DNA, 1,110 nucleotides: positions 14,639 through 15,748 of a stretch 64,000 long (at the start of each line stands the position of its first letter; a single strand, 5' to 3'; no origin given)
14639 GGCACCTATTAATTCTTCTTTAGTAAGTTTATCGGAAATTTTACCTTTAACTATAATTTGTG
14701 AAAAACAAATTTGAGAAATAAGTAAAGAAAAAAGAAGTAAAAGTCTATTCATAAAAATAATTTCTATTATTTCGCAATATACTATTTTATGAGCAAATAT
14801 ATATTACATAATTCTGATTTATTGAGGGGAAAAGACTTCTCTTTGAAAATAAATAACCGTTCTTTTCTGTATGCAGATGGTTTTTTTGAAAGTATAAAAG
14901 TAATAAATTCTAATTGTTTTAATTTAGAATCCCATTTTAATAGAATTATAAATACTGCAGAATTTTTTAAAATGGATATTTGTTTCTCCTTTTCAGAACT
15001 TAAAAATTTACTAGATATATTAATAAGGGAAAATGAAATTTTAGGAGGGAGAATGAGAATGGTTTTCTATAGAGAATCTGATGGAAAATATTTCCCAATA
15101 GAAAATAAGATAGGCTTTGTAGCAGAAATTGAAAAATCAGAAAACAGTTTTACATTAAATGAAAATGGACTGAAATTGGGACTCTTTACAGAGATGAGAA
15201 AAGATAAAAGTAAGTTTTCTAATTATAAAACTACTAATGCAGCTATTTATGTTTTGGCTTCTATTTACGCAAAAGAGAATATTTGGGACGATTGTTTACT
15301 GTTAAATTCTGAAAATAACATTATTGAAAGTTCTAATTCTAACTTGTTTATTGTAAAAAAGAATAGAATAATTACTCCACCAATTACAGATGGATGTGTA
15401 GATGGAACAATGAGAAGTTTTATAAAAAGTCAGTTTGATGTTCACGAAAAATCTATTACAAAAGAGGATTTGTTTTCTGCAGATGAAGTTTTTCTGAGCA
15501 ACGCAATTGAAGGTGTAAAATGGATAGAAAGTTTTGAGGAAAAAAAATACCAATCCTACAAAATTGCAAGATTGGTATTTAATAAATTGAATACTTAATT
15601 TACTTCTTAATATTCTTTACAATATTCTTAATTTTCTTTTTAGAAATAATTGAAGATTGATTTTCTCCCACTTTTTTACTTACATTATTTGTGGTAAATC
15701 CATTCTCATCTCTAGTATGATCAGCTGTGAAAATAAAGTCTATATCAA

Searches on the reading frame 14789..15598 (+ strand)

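Call 69: search_protein_families(library=pfam, proteins=[window:14789-15598:+], max_evalue=0.0001)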
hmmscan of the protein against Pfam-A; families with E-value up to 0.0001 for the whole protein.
window:14789-15598:+ (269 aa): 1 family
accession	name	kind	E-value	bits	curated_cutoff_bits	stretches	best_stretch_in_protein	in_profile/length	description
PF01063.24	Aminotran_4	-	1.8e-44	152.7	28.5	1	31-245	1-219/223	Amino-transferase class IV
